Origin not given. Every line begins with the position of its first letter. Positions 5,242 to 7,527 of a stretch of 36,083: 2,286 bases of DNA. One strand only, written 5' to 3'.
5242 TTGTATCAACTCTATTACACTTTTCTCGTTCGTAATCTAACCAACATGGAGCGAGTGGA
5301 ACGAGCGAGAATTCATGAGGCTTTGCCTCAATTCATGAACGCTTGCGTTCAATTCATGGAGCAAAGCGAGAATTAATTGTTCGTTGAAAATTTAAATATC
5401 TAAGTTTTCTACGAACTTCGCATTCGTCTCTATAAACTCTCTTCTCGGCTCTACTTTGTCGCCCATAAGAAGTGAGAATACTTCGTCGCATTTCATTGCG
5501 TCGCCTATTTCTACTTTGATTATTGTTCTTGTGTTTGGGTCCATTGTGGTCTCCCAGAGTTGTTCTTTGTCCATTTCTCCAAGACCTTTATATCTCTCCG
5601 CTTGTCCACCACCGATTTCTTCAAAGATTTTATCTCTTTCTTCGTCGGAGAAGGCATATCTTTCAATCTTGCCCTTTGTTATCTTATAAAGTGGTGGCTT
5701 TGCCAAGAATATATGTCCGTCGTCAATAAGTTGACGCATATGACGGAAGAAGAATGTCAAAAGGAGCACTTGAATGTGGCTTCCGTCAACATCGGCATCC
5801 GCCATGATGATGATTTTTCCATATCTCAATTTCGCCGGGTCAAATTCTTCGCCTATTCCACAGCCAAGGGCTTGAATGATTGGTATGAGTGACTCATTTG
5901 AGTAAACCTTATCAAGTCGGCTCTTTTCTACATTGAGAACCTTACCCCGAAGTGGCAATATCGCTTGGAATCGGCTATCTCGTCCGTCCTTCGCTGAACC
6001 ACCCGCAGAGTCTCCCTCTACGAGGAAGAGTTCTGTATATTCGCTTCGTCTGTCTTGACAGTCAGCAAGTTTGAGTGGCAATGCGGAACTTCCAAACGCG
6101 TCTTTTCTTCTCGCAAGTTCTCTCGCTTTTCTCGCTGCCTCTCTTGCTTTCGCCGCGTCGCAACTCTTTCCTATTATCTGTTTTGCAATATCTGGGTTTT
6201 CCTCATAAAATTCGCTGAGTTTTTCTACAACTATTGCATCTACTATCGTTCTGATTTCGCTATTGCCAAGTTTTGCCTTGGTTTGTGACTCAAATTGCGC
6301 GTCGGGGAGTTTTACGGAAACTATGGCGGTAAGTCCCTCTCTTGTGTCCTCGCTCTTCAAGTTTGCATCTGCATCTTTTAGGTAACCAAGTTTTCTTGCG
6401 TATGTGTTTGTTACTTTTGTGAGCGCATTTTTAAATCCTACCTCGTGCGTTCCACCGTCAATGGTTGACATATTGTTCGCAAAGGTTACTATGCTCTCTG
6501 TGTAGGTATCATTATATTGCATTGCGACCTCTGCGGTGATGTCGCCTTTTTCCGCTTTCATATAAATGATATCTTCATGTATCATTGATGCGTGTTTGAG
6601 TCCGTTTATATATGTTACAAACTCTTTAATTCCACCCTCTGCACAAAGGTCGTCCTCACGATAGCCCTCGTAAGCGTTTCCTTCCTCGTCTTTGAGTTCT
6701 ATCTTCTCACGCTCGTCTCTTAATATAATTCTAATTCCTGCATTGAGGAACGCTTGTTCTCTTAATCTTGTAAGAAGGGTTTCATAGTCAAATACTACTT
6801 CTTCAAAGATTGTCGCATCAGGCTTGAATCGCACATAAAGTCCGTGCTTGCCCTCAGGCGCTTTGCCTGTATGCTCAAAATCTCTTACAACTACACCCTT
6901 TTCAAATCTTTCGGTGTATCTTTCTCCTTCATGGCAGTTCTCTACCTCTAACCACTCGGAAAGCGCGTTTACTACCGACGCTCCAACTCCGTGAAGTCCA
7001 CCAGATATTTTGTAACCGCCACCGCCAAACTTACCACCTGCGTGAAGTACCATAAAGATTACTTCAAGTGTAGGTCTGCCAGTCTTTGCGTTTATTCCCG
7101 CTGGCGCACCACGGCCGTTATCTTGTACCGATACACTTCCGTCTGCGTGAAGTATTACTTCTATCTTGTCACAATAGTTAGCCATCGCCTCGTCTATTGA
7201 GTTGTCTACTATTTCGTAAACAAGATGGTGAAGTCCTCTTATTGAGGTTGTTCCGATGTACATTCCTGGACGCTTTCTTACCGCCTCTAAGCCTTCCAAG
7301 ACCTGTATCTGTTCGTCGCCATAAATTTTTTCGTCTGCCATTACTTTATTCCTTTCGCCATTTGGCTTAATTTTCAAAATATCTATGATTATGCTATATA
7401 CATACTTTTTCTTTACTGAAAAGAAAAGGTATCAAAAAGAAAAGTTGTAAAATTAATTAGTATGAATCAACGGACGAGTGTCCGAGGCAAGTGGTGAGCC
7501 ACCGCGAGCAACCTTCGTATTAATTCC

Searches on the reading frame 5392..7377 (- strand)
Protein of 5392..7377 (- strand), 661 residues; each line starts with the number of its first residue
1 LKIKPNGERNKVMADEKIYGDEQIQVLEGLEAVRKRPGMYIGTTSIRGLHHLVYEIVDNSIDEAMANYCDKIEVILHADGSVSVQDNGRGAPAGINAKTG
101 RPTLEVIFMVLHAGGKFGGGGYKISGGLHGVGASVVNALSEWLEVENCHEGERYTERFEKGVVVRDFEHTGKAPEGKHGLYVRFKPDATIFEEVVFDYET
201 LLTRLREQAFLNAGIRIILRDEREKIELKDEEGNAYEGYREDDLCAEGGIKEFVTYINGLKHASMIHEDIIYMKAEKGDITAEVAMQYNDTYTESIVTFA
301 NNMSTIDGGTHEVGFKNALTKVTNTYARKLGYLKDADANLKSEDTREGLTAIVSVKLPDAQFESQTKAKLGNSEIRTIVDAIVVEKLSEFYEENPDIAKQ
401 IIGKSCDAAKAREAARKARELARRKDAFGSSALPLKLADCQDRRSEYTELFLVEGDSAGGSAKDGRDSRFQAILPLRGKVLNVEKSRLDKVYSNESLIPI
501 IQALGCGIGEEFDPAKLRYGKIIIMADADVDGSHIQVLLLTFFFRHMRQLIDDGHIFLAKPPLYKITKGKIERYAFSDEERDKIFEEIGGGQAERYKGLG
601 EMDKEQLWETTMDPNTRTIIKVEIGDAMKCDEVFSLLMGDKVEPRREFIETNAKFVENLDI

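Call 13: search_protein_families(library=pfam, proteins=[window:5392-7377:-])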
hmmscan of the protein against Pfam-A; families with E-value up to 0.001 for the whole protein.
window:5392-7377:- (661 aa): 4 families
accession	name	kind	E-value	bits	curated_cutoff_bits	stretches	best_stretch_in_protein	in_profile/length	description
PF00204.31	DNA_gyraseB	-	1.8e-58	197.3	27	1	249-420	1-172/173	DNA gyrase B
PF00986.26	DNA_gyraseB_C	-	2.3e-28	98.5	29.8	1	593-650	6-63/63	DNA gyrase B subunit, carboxyl terminus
PF01751.28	Toprim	-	4e-16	59.4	23.1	1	449-558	1-93/96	Toprim domain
PF02518.31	HATPase_c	-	2.9e-13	50.6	26.4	1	47-143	4-87/111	Histidine kinase-, DNA gyrase B-, and HSP90-like ATPase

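Call 47: find_homologous_proteins(query=window:5395-7377:-, max_evalue=1e-100)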
Query window:5395-7377:- (661 aa): 8000 proteins with E <= 1e-100 among 8000 candidates; the best 120 are listed.
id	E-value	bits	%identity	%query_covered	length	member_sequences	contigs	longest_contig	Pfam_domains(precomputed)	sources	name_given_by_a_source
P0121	0.0e+0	1483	100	100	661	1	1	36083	PF00986.27,PF02518.32,PF01751.29,PF00204.32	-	-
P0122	0.0e+0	1433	98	98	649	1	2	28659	PF00986.27,PF02518.32,PF01751.29,PF00204.32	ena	-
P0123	0.0e+0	1417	97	98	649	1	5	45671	PF00986.27,PF02518.32,PF01751.29,PF00204.32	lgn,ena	-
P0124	0.0e+0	1390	95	98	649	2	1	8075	PF00986.27,PF02518.32,PF01751.29,PF00204.32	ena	-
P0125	0.0e+0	1365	93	98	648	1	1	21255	PF00986.27,PF02518.32,PF01751.29,PF00204.32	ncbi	-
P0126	0.0e+0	1365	93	98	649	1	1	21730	PF00986.27,PF02518.32,PF01751.29,PF00204.32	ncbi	-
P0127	0.0e+0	1365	93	98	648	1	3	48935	PF00986.27,PF02518.32,PF01751.29,PF00204.32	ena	-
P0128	0.0e+0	1364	92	98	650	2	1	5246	PF00986.27,PF02518.32,PF01751.29,PF00204.32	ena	-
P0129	0.0e+0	1364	93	98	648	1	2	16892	PF00986.27,PF02518.32,PF01751.29,PF00204.32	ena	-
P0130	0.0e+0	1360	93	98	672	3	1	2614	PF00986.27,PF02518.32,PF01751.29,PF00204.32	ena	-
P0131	0.0e+0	1356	93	98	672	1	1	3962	PF00986.27,PF02518.32,PF01751.29,PF00204.32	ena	-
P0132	0.0e+0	1338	92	98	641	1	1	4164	PF00986.27,PF02518.32,PF01751.29,PF00204.32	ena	-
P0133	0.0e+0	1337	91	98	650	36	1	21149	PF00986.27,PF02518.32,PF01751.29,PF00204.32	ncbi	-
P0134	0.0e+0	1328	90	98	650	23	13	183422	PF00986.27,PF02518.32,PF01751.29,PF00204.32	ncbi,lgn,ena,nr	ncbi:MAG: DNA topoisomerase (ATP-hydrolyzing) subunit B [Clostridia bacterium]|nr:DNA topoisomerase 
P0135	0.0e+0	1271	86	98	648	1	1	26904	PF00986.27,PF02518.32,PF01751.29,PF00204.32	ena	-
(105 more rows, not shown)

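Call 48: find_encoding_contigs(protein=P0122, flank=10000, max_places=3)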
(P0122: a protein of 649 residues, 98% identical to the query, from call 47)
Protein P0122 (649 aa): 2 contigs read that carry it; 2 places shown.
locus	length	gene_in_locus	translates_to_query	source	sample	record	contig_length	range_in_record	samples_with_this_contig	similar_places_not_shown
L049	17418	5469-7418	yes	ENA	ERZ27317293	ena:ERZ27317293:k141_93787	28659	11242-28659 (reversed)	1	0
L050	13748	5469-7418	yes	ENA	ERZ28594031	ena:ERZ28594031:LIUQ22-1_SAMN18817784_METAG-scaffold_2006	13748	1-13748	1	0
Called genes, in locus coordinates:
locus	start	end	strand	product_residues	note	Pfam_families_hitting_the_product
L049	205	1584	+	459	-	PF00308:Bac_DnaA, PF01695:IstB_IS21, PF01637:ATPase_2, PF13173:AAA_14, PF13401:AAA_22 (faint), PF00004:AAA, PF08299:Bac_DnaA_C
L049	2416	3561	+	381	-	PF00712:DNA_pol3_beta, PF02767:DNA_pol3_beta_2, PF02768:DNA_pol3_beta_3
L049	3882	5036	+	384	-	PF02463:SMC_N, PF13175:AAA_15, PF13476:AAA_23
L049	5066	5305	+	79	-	PF04025:RemA-like (weak)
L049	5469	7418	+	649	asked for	PF02518:HATPase_c, PF00204:DNA_gyraseB, PF01751:Toprim, PF00986:DNA_gyraseB_C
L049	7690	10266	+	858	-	PF00521:DNA_topoisoIV, PF03989:DNA_gyraseA_C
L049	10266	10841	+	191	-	-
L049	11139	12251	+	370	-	PF00154:RecA_N, PF06745:ATPase (faint), PF08423:Rad51, PF21096:RecA_C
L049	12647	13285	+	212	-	PF21981:RecX_HTH3 (faint)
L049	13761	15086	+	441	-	PF00919:UPF0004, PF04055:Radical_SAM, PF18693:TRAM_2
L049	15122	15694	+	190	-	PF01066:CDP-OH_P_transf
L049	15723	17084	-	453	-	PF00772:DnaB, PF03796:DnaB_C, PF13481:AAA_25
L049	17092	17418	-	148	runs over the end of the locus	PF01281:Ribosomal_L9_N, PF03948:Ribosomal_L9_C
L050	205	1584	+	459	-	PF00308:Bac_DnaA, PF01695:IstB_IS21, PF01637:ATPase_2, PF13173:AAA_14, PF13401:AAA_22 (faint), PF00004:AAA, PF08299:Bac_DnaA_C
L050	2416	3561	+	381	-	PF00712:DNA_pol3_beta, PF02767:DNA_pol3_beta_2, PF02768:DNA_pol3_beta_3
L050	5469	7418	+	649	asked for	PF02518:HATPase_c, PF00204:DNA_gyraseB, PF01751:Toprim, PF00986:DNA_gyraseB_C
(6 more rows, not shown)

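Call 49: find_encoding_contigs(protein=P0123, flank=10000, max_places=5)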
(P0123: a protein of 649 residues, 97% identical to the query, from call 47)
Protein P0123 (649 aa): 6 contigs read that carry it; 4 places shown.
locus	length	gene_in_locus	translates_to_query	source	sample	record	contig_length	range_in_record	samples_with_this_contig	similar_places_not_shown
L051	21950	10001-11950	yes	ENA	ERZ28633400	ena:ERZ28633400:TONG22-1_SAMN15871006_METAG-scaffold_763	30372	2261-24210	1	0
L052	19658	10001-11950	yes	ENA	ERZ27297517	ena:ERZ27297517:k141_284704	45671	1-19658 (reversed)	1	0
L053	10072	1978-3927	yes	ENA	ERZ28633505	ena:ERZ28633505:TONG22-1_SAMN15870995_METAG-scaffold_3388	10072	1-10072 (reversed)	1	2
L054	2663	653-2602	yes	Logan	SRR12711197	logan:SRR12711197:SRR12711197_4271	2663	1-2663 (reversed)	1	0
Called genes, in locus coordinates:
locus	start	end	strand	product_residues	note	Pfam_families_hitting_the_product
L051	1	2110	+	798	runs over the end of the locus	PF22666:Glyco_hydro_2_N2, PF00703:Glyco_hydro_2, PF17786:Mannosidase_ig, PF17753:Ig_mannosidase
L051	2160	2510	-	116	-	PF05635:23S_rRNA_IVP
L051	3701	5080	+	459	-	PF11638:DnaA_N (weak), PF00308:Bac_DnaA, PF01695:IstB_IS21, PF01637:ATPase_2, PF13173:AAA_14, PF13401:AAA_22 (faint), PF00004:AAA, PF08299:Bac_DnaA_C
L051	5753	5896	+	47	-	-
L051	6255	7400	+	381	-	PF00712:DNA_pol3_beta, PF02767:DNA_pol3_beta_2, PF02768:DNA_pol3_beta_3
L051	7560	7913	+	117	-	PF05635:23S_rRNA_IVP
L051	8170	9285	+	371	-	PF02463:SMC_N, PF13175:AAA_15, PF13476:AAA_23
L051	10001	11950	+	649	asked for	PF02518:HATPase_c, PF00204:DNA_gyraseB, PF01751:Toprim, PF00986:DNA_gyraseB_C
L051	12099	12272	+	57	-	-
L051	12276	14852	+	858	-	PF00521:DNA_topoisoIV, PF03989:DNA_gyraseA_C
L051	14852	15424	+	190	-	-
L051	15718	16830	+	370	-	PF00154:RecA_N, PF27531:MT3502_N (faint), PF06745:ATPase (faint), PF08423:Rad51, PF21096:RecA_C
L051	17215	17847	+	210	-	-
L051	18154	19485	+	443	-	PF00919:UPF0004, PF04055:Radical_SAM, PF18693:TRAM_2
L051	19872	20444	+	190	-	PF01066:CDP-OH_P_transf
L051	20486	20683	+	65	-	PF04014:MazE_antitoxin (weak)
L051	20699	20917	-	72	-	PF12844:HTH_19, PF13560:HTH_31, PF01381:HTH_3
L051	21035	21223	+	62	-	PF04014:MazE_antitoxin (weak)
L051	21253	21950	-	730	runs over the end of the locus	PF17389:Bac_rhamnosid6H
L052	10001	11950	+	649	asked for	PF02518:HATPase_c, PF00204:DNA_gyraseB, PF01751:Toprim, PF00986:DNA_gyraseB_C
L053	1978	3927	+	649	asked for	PF02518:HATPase_c, PF00204:DNA_gyraseB, PF01751:Toprim, PF00986:DNA_gyraseB_C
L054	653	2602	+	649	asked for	PF02518:HATPase_c, PF00204:DNA_gyraseB, PF01751:Toprim, PF00986:DNA_gyraseB_C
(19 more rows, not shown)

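Call 50: find_encoding_contigs(protein=P0134, flank=10000, max_places=6)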
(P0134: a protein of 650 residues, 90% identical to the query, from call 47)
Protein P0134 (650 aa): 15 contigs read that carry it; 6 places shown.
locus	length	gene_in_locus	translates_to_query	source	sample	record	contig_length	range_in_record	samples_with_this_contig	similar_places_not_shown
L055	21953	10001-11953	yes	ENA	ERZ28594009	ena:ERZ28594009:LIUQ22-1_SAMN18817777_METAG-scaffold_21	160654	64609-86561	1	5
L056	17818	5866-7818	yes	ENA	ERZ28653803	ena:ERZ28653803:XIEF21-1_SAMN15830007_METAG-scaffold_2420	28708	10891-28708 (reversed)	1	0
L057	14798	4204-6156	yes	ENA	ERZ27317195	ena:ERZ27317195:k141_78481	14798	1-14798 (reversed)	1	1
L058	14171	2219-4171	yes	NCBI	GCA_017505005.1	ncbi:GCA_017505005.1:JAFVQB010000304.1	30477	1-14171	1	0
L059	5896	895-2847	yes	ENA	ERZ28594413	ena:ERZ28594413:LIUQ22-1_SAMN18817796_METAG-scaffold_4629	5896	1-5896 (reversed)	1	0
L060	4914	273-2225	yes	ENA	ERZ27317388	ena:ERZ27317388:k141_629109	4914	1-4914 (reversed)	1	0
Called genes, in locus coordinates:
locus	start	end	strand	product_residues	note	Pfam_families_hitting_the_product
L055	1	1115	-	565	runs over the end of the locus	PF02534:T4SS-DNA_transf, PF10412:TrwB_AAD_bind, PF12696:TraG-D_C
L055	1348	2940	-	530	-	-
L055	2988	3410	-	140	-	-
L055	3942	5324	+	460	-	PF00308:Bac_DnaA, PF01695:IstB_IS21, PF01637:ATPase_2, PF13173:AAA_14, PF13401:AAA_22 (faint), PF00004:AAA, PF08299:Bac_DnaA_C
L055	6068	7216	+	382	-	PF00712:DNA_pol3_beta, PF02767:DNA_pol3_beta_2, PF02768:DNA_pol3_beta_3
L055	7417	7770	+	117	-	PF05635:23S_rRNA_IVP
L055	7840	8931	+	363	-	PF02463:SMC_N, PF13175:AAA_15, PF13476:AAA_23, PF13304:AAA_21 (faint)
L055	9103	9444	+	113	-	PF04025:RemA-like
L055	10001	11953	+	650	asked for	PF02518:HATPase_c, PF00204:DNA_gyraseB, PF01751:Toprim, PF00986:DNA_gyraseB_C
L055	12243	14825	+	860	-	PF00521:DNA_topoisoIV, PF03989:DNA_gyraseA_C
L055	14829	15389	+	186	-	-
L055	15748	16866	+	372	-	PF00154:RecA_N, PF06745:ATPase (weak), PF08423:Rad51, PF27531:MT3502_N (faint), PF21096:RecA_C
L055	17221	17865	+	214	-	-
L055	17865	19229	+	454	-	PF00919:UPF0004, PF04055:Radical_SAM, PF18693:TRAM_2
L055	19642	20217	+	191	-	PF01066:CDP-OH_P_transf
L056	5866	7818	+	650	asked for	PF02518:HATPase_c, PF00204:DNA_gyraseB, PF01751:Toprim, PF00986:DNA_gyraseB_C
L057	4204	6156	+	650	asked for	PF02518:HATPase_c, PF00204:DNA_gyraseB, PF01751:Toprim, PF00986:DNA_gyraseB_C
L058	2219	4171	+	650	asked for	PF02518:HATPase_c, PF00204:DNA_gyraseB, PF01751:Toprim, PF00986:DNA_gyraseB_C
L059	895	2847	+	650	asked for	PF02518:HATPase_c, PF00204:DNA_gyraseB, PF01751:Toprim, PF00986:DNA_gyraseB_C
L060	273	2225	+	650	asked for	PF02518:HATPase_c, PF00204:DNA_gyraseB, PF01751:Toprim, PF00986:DNA_gyraseB_C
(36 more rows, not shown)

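Call 69: search_protein_families(library=padloc, proteins=[L051:2163-2510:-], max_evalue=0.01)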
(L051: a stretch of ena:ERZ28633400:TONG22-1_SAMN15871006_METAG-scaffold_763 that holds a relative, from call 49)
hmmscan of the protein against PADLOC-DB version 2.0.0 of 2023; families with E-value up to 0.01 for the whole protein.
L051:2163-2510:- (116 aa): 0 families
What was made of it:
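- Tried and rejected: PADLOC gave no defence-system hit for three IVSP variants (call 69).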

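Call 77: find_homologous_proteins(query=L051:2163-2510:-, max_evalue=1e-20)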
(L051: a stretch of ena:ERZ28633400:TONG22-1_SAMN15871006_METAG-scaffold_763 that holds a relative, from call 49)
Query L051:2163-2510:- (116 aa): 7836 proteins with E <= 1e-20 among 8000 candidates; the best 120 are listed.
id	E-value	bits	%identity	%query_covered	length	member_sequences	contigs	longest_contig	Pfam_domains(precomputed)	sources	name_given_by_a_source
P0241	3.9e-62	225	94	99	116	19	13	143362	PF05635.18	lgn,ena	-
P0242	1.0e-59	217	87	100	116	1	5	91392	PF05635.18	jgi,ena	-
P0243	8.5e-57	208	82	99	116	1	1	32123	PF05635.18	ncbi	-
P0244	9.1e-57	207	83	99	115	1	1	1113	PF05635.18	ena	-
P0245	2.4e-56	206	83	99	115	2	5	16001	PF05635.18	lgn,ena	-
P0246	2.5e-56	206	83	99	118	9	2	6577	PF05635.18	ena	-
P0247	2.9e-56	206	83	99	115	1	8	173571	PF05635.18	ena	-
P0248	8.0e-56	204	82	99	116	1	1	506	PF05635.18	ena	-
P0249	8.5e-56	204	83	98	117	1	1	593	PF05635.18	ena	-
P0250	1.3e-55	204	82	98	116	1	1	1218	PF05635.18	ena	-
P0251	1.7e-55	203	81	99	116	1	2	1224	PF05635.18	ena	-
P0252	2.3e-55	203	81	99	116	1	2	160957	PF05635.18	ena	-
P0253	2.8e-55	203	82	97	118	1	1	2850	PF05635.18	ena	-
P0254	3.8e-55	202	79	100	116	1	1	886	PF05635.18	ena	-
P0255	4.0e-55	202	80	99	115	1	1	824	PF05635.18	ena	-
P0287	4.9e-54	199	80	100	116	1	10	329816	PF05635.18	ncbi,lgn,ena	-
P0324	3.6e-53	196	77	99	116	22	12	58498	PF05635.18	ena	-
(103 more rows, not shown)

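Call 78: find_encoding_contigs(protein=P0287, flank=1500, max_places=10)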
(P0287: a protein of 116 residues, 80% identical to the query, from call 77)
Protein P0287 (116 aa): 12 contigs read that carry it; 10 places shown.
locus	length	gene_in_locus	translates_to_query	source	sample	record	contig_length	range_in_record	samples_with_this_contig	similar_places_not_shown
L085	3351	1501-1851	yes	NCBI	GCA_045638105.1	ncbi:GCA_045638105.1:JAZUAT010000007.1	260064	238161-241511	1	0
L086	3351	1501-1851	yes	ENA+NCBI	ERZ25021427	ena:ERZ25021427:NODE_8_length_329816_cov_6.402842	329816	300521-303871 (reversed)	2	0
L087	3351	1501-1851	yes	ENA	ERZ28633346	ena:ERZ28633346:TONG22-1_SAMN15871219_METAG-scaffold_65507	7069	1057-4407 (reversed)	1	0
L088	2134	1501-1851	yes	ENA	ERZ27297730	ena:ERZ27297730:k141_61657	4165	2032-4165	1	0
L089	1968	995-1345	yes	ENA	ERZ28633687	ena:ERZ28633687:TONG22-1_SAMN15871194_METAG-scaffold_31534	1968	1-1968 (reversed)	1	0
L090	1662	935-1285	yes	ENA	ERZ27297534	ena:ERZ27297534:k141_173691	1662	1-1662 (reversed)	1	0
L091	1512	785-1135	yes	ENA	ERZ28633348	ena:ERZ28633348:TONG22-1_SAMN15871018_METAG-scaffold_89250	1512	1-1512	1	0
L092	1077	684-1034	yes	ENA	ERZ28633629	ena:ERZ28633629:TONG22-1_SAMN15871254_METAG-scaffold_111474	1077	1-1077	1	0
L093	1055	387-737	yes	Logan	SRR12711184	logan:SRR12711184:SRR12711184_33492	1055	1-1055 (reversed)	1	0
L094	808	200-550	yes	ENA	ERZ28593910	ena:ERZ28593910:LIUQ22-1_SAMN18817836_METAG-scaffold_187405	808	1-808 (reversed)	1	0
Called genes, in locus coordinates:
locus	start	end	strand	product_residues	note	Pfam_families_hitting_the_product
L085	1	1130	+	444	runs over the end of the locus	PF10396:TrmE_N, PF12631:MnmE_helical, PF01926:MMR_HSR1, PF02421:FeoB_N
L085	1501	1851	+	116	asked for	PF05635:23S_rRNA_IVP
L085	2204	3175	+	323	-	PF01569:PAP2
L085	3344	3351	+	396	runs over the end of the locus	PF01979:Amidohydro_1, PF12890:DHOase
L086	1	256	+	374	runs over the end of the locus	PF04294:VanW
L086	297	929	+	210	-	-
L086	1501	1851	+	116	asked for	PF05635:23S_rRNA_IVP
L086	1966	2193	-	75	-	PF13443:HTH_26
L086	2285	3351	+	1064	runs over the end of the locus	PF12799:LRR_4 (faint), PF13306:LRR_5, PF13855:LRR_8 (faint), PF13306:LRR_5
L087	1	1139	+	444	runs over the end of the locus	PF10396:TrmE_N, PF12631:MnmE_helical, PF01926:MMR_HSR1, PF02421:FeoB_N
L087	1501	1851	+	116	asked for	PF05635:23S_rRNA_IVP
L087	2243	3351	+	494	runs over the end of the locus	PF10571:UPF0547 (faint), PF12773:DZR, PF13240:Zn_Ribbon_1 (weak)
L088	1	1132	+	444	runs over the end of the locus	PF10396:TrmE_N, PF12631:MnmE_helical, PF01926:MMR_HSR1, PF02421:FeoB_N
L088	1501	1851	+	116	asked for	PF05635:23S_rRNA_IVP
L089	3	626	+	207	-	?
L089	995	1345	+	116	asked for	PF05635:23S_rRNA_IVP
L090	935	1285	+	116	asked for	PF05635:23S_rRNA_IVP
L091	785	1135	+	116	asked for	PF05635:23S_rRNA_IVP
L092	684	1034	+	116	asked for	PF05635:23S_rRNA_IVP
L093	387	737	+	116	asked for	PF05635:23S_rRNA_IVP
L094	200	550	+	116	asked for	PF05635:23S_rRNA_IVP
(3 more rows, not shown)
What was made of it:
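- The identical protein occurs in different gene contexts (call 78).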

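Call 79: find_encoding_contigs(protein=P0324, flank=1500, max_places=10)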
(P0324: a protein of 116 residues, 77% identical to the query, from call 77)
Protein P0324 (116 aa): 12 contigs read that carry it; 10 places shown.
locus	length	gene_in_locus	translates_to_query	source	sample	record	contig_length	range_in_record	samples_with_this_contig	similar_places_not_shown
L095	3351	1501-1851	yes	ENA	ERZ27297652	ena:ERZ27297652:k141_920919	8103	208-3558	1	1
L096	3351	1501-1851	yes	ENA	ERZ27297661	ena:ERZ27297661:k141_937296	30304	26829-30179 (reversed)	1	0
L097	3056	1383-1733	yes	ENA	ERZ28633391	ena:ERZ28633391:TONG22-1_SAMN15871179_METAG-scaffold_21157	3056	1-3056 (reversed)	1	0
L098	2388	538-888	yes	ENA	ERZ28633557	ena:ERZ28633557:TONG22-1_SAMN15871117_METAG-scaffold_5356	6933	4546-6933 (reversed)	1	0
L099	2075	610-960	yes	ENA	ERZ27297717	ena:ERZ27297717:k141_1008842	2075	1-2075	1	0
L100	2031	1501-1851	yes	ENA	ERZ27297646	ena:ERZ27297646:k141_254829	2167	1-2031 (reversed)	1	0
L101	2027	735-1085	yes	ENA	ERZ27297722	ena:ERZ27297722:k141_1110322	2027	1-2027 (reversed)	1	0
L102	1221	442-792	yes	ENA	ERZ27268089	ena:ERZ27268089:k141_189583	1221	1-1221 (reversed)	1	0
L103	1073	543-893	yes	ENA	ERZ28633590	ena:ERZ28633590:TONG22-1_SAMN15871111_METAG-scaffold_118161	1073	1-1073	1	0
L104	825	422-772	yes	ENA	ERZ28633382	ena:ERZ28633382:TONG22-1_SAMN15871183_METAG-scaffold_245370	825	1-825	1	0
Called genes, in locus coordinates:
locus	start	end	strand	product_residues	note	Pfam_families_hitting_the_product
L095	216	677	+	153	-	PF19822:DUF6304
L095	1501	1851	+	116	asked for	PF05635:23S_rRNA_IVP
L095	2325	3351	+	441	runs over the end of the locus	PF25164:CoiA_N, PF01396:Zn_ribbon_Top1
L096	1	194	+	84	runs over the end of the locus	-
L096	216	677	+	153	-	PF19822:DUF6304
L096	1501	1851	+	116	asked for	PF05635:23S_rRNA_IVP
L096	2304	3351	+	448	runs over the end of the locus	PF25164:CoiA_N, PF01396:Zn_ribbon_Top1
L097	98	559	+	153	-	PF19822:DUF6304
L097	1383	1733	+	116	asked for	PF05635:23S_rRNA_IVP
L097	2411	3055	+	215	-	?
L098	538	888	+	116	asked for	PF05635:23S_rRNA_IVP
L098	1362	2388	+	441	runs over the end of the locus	PF25164:CoiA_N, PF01396:Zn_ribbon_Top1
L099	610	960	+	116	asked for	PF05635:23S_rRNA_IVP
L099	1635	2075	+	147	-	?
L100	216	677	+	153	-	PF19822:DUF6304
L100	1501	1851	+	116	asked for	PF05635:23S_rRNA_IVP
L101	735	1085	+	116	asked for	PF05635:23S_rRNA_IVP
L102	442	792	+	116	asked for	PF05635:23S_rRNA_IVP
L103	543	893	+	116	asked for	PF05635:23S_rRNA_IVP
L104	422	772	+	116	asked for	PF05635:23S_rRNA_IVP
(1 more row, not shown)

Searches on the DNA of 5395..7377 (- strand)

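Call 76: search_rna_families(sources=[L049, L051, L061, L055], threshold=evalue, max_evalue=0.1)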
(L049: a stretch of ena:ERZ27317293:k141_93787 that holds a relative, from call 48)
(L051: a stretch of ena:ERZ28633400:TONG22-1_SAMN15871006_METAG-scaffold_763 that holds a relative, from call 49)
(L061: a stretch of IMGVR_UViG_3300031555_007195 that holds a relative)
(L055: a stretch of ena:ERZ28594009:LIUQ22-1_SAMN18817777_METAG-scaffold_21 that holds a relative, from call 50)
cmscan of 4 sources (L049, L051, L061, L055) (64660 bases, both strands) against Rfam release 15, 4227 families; matches with E-value up to 0.1: 11.
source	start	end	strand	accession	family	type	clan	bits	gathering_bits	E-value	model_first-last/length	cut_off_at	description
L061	1057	1132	+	RF01706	Gut-1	Gene; sRNA;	-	72.9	50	1.2e-12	1-77/77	no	Gut-1 RNA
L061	1270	1345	+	RF01706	Gut-1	Gene; sRNA;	-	69.4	50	9e-12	1-77/77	no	Gut-1 RNA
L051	2847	2931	-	RF00005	tRNA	Gene; tRNA;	CL00001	55.9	29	2.4e-09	1-71/71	no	tRNA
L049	7431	7504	+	RF01706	Gut-1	Gene; sRNA;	-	53.9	50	7.6e-08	1-77/77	no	Gut-1 RNA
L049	7594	7668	-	RF01706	Gut-1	Gene; sRNA;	-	53.8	50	7.9e-08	1-77/77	no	Gut-1 RNA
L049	1620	1688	+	RF01706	Gut-1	Gene; sRNA;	-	51.1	50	3.8e-07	1-77/77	no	Gut-1 RNA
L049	2212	2280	+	RF01706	Gut-1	Gene; sRNA;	-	42.6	50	5.2e-05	1-77/77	no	Gut-1 RNA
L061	1150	1235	-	RF01706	Gut-1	Gene; sRNA;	-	38.4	50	0.0006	1-77/77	no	Gut-1 RNA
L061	1389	1471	-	RF01706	Gut-1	Gene; sRNA;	-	37.3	50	0.0011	1-77/77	no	Gut-1 RNA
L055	7332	7405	-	RF01706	Gut-1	Gene; sRNA;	-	37.1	50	0.0013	1-77/77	no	Gut-1 RNA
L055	8981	9069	+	RF01706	Gut-1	Gene; sRNA;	-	32.9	50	0.015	1-77/77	no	Gut-1 RNA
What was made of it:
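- On Rfam Gut-1 RNA (RF01706): The orthologous spacer in L049 scores 53.9 and 53.8 bits, and L061 scores 72.9 and 69.4 bits (call 76).
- The arms always come as inverted pairs, so the 'sRNA' would be encoded on both strands at each locus (call 76).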
